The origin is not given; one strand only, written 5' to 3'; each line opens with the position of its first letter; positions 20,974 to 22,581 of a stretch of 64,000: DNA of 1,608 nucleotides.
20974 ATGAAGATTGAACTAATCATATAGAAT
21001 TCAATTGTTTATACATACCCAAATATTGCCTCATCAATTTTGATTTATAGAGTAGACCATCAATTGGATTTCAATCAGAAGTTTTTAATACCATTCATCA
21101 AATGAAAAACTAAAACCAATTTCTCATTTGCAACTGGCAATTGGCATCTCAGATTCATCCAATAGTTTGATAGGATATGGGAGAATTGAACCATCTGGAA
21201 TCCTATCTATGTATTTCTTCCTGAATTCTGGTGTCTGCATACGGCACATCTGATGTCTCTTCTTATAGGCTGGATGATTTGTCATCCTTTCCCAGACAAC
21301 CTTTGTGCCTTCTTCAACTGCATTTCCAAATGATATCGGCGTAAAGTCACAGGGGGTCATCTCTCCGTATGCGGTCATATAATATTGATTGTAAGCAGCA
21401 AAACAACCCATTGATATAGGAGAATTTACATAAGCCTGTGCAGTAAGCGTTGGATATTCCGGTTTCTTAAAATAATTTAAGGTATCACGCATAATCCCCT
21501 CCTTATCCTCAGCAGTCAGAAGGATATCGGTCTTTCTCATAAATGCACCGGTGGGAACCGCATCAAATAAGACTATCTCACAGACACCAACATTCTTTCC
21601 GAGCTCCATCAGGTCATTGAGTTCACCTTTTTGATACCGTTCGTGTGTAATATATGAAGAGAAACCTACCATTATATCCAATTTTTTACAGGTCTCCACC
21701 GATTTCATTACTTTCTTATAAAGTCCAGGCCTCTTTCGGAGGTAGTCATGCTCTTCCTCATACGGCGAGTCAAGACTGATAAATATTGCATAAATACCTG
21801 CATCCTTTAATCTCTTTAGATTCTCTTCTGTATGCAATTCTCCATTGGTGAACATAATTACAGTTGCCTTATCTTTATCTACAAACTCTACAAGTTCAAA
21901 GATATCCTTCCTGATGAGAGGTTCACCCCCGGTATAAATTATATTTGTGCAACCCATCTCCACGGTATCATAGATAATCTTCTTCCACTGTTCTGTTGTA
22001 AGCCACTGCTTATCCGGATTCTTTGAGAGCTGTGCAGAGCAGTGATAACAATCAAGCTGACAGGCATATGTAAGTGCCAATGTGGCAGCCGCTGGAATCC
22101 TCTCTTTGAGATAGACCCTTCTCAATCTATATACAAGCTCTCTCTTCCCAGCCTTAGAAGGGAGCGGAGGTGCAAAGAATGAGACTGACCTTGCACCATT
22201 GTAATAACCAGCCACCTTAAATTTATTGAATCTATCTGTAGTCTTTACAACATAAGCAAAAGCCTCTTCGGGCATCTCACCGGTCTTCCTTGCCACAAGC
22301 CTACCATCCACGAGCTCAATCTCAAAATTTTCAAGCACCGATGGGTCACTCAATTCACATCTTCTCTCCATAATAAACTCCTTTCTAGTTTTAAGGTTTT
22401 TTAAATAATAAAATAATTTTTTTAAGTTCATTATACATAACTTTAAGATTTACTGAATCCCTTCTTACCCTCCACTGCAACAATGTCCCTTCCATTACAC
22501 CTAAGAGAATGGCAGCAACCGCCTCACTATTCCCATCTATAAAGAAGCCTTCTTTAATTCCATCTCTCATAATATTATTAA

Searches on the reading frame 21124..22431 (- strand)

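Call 45: search_protein_families(library=pfam, proteins=[window:21124-22431:-], max_evalue=0.001)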
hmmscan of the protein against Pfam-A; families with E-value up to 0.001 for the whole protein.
window:21124-22431:- (435 aa): 3 families
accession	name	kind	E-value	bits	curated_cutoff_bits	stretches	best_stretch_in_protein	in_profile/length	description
PF04055.27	Radical_SAM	-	9.9e-25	88.1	29.5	1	120-275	3-163/166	Radical SAM superfamily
PF13353.11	Fer4_12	-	3.5e-07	31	22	1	123-229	14-122/137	4Fe-4S single cluster domain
PF13186.11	SPASM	-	2.5e-05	24.9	21.5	1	343-396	1-63/67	Iron-sulfur cluster-binding domain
